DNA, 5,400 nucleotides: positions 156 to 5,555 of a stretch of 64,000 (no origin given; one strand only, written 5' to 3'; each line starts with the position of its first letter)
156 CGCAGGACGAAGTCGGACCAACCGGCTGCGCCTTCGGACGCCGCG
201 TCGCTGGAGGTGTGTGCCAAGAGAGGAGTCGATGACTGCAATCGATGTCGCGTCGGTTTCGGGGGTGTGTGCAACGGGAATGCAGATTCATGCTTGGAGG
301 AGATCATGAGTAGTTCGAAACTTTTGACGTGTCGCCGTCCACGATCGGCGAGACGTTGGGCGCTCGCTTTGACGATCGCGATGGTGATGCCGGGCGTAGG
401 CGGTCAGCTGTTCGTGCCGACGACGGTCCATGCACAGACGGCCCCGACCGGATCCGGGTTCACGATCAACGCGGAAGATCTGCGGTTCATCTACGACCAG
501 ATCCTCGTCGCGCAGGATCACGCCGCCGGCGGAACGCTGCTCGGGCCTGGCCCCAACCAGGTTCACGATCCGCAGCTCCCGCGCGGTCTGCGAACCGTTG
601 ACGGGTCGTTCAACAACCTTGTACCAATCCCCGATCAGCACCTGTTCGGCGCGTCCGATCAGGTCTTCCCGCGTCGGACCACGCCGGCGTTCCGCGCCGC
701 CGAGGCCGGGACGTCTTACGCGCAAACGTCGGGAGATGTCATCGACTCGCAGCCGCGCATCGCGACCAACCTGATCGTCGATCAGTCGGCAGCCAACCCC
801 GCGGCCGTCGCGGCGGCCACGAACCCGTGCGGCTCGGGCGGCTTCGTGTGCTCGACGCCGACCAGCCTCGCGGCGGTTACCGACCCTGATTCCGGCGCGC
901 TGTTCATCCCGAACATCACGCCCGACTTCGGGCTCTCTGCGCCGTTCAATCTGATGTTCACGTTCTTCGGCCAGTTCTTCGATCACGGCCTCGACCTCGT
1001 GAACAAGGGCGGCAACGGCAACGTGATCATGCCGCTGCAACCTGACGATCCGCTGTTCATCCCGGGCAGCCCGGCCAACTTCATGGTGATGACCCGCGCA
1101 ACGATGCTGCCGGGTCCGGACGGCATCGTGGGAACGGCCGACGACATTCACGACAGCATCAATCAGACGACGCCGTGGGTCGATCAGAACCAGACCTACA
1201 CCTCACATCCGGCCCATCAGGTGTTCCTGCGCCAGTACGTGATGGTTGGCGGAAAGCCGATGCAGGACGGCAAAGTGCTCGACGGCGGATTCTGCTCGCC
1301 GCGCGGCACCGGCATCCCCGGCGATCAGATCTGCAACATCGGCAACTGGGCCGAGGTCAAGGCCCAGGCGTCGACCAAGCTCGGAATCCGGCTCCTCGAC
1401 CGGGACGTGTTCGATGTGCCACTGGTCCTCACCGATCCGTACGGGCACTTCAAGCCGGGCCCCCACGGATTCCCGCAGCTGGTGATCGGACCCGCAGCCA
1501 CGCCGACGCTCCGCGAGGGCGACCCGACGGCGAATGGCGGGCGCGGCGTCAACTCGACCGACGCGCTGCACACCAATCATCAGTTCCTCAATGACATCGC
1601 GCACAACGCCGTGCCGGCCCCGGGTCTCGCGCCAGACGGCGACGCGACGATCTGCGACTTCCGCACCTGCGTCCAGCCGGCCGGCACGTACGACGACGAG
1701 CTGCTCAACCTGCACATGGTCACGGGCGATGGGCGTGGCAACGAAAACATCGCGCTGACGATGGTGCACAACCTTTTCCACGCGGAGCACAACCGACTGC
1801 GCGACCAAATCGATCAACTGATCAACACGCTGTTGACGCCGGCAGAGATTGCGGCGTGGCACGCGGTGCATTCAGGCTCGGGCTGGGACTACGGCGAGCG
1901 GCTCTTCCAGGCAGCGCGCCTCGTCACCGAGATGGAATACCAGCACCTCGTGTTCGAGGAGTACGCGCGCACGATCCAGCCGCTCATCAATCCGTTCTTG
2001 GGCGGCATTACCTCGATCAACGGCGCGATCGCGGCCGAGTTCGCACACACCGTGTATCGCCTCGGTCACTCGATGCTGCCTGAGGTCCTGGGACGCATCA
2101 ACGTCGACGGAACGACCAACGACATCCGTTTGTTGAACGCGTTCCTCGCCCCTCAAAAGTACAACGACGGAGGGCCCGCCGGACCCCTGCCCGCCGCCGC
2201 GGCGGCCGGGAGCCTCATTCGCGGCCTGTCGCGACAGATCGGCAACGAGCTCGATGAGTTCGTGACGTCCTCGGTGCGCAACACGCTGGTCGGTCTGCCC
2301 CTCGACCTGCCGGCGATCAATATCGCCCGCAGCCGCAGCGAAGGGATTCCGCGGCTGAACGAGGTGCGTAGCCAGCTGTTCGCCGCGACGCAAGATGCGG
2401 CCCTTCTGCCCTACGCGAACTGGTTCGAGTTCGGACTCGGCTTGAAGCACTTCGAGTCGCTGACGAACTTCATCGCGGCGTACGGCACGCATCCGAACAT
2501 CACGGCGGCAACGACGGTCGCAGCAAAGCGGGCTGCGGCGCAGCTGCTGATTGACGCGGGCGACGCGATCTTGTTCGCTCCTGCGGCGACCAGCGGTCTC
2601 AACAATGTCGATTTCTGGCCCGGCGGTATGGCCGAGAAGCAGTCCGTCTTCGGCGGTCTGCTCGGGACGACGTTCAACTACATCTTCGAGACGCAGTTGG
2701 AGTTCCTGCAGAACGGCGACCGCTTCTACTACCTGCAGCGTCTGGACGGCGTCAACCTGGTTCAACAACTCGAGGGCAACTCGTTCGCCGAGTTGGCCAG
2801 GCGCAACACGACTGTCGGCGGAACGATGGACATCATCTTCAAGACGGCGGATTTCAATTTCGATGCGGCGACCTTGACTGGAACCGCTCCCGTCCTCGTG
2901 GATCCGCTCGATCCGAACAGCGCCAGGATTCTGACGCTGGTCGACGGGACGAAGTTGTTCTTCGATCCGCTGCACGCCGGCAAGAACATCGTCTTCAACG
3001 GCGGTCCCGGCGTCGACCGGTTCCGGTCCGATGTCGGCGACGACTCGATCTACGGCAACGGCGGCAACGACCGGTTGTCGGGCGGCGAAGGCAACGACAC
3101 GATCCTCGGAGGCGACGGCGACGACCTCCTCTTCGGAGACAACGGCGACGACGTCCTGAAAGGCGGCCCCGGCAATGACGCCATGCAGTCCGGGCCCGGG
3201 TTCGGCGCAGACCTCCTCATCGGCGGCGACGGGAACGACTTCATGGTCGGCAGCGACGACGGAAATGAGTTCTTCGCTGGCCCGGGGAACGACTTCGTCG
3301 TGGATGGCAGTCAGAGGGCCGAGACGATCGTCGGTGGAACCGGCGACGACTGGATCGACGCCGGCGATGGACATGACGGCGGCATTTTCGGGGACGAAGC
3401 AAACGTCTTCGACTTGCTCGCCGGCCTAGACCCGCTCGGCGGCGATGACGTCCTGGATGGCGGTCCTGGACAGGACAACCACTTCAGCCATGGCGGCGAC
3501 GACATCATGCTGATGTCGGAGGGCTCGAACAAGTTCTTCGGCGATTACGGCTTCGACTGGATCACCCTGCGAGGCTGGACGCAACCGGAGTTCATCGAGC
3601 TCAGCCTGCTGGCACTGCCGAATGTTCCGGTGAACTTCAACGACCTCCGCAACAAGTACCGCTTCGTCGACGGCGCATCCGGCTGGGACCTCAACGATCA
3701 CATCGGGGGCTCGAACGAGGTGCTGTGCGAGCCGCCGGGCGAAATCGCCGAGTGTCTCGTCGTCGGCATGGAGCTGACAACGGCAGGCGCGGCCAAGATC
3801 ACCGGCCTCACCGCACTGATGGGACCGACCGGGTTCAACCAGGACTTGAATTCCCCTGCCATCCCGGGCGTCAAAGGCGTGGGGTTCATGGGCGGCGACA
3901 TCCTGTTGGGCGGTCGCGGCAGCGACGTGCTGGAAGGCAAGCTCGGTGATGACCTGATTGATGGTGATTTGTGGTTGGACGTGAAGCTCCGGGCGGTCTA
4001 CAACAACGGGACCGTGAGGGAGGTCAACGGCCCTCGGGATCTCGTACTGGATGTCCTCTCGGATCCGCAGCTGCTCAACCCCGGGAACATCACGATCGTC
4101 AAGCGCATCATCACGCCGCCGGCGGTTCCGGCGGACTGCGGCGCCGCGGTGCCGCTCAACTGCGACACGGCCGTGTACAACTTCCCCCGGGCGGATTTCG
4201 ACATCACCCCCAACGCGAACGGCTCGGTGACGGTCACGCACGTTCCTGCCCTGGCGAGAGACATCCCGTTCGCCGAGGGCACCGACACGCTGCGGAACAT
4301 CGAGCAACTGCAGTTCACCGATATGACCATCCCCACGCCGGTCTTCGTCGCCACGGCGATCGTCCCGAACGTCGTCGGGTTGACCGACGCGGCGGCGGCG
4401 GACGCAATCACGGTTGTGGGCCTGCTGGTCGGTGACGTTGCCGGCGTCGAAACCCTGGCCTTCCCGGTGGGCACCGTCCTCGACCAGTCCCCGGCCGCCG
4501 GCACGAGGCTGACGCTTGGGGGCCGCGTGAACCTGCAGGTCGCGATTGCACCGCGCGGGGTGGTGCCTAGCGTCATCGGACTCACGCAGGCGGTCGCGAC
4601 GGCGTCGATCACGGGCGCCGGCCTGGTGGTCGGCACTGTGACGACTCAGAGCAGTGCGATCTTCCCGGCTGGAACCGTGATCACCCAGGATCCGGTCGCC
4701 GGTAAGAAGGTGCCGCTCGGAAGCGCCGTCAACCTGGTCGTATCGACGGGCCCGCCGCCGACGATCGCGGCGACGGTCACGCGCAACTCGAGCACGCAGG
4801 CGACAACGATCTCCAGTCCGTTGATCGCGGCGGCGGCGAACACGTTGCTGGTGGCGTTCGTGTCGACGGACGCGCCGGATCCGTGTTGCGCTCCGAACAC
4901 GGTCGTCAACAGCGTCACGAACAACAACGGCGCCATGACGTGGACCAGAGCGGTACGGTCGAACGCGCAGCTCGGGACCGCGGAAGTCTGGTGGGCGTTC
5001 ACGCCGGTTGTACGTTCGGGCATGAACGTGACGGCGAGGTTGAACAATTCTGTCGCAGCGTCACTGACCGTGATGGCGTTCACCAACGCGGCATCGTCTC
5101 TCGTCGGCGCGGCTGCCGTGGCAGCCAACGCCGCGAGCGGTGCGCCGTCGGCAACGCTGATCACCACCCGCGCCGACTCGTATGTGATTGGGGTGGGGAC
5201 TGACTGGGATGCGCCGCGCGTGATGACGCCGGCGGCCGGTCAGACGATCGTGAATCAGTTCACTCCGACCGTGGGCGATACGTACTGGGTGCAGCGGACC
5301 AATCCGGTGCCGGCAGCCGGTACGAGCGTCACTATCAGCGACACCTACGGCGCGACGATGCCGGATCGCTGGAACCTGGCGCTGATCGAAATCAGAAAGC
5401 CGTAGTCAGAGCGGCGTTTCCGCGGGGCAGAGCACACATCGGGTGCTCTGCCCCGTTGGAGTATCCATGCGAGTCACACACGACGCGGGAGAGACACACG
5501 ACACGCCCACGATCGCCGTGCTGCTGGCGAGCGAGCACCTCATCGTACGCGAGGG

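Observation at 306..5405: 1699-aa Sec-secreted haem peroxidase fused to RTX repeats, two PASTA-like domains and an unknown C-terminal domain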

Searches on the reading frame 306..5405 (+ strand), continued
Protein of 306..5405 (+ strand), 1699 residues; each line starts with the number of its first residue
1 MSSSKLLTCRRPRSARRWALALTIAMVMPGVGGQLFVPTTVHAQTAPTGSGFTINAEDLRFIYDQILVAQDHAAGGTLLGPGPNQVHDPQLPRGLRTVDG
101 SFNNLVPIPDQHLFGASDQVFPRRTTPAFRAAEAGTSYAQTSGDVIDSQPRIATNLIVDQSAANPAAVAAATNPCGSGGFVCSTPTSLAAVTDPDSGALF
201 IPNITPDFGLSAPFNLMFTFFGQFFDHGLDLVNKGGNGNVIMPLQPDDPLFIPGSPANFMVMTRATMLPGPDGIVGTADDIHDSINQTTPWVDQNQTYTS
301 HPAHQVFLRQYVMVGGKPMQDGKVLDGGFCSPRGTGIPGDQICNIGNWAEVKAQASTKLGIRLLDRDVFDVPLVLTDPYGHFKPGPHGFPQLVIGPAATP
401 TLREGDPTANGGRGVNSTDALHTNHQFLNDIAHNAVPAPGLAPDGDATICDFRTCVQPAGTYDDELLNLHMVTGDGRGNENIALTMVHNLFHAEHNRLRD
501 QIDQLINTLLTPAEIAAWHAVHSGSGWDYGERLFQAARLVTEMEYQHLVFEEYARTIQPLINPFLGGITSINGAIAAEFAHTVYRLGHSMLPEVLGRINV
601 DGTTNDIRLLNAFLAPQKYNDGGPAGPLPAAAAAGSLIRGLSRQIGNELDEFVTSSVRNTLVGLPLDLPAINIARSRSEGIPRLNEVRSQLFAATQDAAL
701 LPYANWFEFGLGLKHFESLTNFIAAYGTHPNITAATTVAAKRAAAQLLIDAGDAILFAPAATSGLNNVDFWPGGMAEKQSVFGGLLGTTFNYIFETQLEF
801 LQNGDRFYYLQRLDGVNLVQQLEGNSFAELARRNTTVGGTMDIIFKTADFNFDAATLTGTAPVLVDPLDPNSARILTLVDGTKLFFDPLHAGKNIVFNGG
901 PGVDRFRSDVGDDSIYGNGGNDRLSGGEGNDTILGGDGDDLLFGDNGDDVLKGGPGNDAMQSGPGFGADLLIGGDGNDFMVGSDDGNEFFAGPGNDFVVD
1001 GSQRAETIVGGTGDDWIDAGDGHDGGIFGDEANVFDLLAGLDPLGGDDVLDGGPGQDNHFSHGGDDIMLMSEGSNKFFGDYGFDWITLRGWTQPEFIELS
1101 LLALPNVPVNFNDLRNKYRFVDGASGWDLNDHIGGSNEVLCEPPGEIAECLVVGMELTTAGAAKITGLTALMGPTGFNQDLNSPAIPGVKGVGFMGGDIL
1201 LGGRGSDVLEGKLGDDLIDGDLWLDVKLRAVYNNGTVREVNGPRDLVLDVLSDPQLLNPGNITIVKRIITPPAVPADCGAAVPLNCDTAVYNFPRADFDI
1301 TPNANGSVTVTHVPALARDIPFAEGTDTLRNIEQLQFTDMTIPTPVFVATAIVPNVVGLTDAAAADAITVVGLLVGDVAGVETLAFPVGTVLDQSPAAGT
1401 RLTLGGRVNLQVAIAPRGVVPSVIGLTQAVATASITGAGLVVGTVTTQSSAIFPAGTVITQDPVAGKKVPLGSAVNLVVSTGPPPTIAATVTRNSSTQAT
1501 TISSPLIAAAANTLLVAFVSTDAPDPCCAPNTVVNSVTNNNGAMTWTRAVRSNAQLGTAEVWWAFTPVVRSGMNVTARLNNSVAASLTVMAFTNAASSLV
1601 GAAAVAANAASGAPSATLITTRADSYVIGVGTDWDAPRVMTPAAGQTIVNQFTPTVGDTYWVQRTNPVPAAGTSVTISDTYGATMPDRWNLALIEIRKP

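Call 74: find_encoding_contigs(protein=P0004, flank=10000, max_places=2)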
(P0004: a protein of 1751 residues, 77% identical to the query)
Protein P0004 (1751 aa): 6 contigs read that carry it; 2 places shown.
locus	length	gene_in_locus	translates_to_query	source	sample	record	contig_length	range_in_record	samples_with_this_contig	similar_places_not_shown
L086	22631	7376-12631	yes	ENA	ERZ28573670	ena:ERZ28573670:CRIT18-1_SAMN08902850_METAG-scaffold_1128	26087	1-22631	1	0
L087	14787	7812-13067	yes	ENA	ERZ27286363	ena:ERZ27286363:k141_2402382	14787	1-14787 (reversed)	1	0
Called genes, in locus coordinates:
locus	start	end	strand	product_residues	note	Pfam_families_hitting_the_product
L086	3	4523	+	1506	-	?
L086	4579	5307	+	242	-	PF00072:Response_reg, PF00196:GerE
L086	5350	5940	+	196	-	-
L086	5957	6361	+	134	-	PF19649:DUF6152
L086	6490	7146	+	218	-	-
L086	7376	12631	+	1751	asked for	PF03098:An_peroxidase, PF00353:HemolysinCabind, PF03793:PASTA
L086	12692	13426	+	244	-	PF00072:Response_reg, PF00196:GerE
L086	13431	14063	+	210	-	-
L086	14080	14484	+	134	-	PF19649:DUF6152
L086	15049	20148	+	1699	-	PF03098:An_peroxidase, PF00353:HemolysinCabind, PF03793:PASTA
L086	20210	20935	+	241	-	PF00072:Response_reg, PF00196:GerE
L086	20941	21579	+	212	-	-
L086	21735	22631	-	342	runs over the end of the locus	PF02775:TPP_enzyme_C, PF12367:PFO_beta_C (faint)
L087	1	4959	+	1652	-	?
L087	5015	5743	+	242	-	PF00072:Response_reg, PF00196:GerE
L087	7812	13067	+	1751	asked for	PF03098:An_peroxidase, PF00353:HemolysinCabind, PF03793:PASTA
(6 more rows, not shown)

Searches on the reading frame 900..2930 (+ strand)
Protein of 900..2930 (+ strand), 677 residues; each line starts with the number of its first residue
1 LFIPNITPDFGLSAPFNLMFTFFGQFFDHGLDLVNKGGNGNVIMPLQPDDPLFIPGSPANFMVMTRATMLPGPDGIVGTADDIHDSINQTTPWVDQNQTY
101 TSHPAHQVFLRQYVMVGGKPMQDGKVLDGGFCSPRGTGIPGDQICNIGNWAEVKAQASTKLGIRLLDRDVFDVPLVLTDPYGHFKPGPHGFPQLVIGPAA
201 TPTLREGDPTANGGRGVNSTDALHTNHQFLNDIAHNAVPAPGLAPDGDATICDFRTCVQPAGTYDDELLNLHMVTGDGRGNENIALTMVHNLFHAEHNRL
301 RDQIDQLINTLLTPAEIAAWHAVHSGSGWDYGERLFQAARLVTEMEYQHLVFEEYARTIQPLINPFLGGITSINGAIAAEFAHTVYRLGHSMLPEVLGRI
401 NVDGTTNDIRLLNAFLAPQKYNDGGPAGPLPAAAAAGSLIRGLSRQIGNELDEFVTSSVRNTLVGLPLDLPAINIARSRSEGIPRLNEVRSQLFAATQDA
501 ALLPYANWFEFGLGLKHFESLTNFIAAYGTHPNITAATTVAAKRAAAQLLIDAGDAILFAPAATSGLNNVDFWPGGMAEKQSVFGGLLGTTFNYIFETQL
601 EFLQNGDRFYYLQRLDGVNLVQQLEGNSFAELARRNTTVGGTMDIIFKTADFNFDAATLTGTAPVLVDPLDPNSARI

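Call 41: search_solved_structures(query=window:900-2930:+, max_evalue=0.00001, show_alignments=3)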
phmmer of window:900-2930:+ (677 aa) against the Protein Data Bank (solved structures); distinct sequences matched with E-value up to 0.00001: 24.
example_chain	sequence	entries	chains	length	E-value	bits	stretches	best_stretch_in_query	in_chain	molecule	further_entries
8s6c_A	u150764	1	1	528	5.1e-26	94.7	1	274-493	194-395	Lactoperoxidase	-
6erc_A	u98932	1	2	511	1e-19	73.9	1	275-493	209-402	Peroxinectin A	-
6azp_A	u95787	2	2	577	2.2e-11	46.3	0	274-490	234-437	Myeloperoxidase | Myeloperoxidase light chain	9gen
5uzu_A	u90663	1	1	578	2.3e-11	46.3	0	274-490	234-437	Myeloperoxidase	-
7oih_A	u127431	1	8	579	2.3e-11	46.3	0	274-490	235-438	Myeloperoxidase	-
1cxp_C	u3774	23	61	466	3.1e-11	45.9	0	274-490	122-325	MYELOPEROXIDASE | Myeloperoxidase heavy chain | Isoform H14 of Myeloperoxidase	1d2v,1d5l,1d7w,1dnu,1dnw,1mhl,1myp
3f9p_C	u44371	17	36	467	3.1e-11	45.9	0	274-490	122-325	Myeloperoxidase | MYELOPEROXIDASE HEAVY CHAIN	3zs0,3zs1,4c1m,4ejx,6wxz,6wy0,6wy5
5qj2_B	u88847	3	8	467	3.1e-11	45.9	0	274-490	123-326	Myeloperoxidase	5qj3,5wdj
7qzr_D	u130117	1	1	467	3.2e-11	45.8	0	274-490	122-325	Myeloperoxidase heavy chain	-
5mfa_A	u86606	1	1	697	6e-11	44.9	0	274-490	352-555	Myeloperoxidase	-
6bmt_A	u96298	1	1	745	8.3e-11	44.4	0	274-490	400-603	Myeloperoxidase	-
12cl_A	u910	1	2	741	8.4e-11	44.4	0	274-490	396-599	Myeloperoxidase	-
8ogi_B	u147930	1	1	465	1.1e-09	40.7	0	274-490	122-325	Eosinophil peroxidase heavy chain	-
2e9e_A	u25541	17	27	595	1.2e-09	40.6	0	275-490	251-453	Lactoperoxidase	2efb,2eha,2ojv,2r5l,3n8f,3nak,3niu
6lf7_A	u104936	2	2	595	1.5e-09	40.3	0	275-490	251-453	Lactoperoxidase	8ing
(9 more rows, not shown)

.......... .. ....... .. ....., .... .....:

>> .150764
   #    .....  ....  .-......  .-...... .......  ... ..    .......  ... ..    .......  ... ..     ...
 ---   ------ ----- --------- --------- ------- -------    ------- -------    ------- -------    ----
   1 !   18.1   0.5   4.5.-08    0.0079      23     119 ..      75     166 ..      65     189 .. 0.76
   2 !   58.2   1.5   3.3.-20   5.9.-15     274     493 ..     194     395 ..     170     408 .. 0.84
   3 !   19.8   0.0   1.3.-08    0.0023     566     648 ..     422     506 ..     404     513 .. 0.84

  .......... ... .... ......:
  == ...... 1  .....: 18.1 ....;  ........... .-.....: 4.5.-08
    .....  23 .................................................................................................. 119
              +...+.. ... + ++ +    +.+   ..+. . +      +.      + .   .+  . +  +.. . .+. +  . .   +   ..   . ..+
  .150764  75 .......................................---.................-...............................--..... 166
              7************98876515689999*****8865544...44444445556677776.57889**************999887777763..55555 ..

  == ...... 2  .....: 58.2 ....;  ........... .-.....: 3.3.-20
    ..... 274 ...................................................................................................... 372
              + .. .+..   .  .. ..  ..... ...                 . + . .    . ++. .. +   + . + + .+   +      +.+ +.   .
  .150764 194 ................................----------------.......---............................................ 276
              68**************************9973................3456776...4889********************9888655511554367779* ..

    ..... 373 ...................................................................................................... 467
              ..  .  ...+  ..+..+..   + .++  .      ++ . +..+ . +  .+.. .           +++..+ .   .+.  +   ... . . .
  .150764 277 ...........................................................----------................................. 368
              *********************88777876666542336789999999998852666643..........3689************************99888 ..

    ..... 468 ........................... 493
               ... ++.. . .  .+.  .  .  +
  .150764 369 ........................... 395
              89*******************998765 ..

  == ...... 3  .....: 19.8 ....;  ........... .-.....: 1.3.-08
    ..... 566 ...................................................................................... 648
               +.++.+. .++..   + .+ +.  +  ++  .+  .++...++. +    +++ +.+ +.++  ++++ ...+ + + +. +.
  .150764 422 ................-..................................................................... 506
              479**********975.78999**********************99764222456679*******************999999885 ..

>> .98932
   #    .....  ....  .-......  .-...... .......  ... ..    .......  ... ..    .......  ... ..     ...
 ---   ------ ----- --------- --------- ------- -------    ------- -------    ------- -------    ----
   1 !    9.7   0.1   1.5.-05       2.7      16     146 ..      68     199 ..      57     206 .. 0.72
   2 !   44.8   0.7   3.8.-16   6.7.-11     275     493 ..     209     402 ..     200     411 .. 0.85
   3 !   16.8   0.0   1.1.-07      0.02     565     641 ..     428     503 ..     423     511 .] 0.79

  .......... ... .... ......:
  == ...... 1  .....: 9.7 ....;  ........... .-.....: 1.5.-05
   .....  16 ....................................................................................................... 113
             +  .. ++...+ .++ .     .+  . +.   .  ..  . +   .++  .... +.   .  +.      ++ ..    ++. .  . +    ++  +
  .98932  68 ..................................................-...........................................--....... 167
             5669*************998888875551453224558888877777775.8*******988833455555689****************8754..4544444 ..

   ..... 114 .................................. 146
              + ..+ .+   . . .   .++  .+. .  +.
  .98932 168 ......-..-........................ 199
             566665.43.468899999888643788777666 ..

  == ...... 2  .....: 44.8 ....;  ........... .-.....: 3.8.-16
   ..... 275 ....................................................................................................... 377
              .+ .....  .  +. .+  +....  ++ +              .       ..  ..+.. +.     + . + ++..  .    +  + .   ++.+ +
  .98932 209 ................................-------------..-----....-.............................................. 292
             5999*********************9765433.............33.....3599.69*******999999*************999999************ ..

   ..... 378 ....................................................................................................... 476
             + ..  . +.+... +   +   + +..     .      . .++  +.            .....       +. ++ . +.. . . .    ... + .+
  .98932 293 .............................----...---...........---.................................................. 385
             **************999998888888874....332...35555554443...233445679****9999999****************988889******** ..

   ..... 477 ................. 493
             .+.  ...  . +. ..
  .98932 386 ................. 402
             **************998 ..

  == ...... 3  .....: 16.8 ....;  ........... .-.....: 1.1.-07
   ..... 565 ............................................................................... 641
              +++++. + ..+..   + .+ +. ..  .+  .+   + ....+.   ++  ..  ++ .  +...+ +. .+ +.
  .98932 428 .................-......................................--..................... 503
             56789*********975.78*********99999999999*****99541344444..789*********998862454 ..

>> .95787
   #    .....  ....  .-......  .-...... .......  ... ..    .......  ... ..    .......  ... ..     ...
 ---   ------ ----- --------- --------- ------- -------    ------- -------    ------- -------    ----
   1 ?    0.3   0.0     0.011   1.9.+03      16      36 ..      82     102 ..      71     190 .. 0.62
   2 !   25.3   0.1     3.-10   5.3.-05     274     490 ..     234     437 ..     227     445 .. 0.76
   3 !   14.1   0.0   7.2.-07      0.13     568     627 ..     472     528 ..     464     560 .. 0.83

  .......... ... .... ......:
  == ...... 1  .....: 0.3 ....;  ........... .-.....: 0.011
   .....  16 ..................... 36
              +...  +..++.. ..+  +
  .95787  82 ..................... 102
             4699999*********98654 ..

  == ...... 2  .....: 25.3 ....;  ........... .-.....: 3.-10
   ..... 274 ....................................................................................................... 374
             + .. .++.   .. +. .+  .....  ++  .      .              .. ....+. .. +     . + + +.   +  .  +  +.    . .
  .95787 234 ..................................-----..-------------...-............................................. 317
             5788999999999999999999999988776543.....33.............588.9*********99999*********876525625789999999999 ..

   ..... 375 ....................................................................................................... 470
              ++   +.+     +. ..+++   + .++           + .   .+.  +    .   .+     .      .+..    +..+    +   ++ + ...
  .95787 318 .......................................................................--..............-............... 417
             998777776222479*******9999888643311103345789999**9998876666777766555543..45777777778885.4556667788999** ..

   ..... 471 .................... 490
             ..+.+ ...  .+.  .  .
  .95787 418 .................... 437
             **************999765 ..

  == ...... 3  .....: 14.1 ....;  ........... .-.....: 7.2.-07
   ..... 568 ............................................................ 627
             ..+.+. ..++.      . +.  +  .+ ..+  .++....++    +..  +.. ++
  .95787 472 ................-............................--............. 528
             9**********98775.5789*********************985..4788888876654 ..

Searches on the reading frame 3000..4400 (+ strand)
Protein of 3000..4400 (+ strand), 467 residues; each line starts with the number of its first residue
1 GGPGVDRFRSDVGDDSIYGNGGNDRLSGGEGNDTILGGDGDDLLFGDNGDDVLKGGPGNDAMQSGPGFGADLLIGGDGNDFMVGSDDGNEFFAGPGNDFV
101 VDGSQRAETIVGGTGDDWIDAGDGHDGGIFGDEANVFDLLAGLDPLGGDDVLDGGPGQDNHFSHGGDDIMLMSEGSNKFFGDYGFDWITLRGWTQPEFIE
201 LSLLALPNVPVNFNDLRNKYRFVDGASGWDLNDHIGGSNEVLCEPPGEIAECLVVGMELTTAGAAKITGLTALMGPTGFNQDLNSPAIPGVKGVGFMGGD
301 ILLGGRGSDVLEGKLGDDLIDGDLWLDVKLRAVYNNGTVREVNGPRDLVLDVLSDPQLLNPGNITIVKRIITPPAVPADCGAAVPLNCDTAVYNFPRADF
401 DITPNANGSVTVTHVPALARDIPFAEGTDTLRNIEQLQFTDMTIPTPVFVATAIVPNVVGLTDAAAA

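Call 8: search_protein_families(library=pfam, proteins=[window:3000-4400:+], max_evalue=10)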
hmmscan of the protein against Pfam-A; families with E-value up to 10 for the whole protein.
window:3000-4400:+ (467 aa): 1 family
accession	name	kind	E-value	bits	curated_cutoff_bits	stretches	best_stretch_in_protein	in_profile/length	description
PF00353.25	HemolysinCabind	-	5.1e-26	90.7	23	6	1-35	2-36/36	RTX calcium-binding nonapeptide repeat (4 copies)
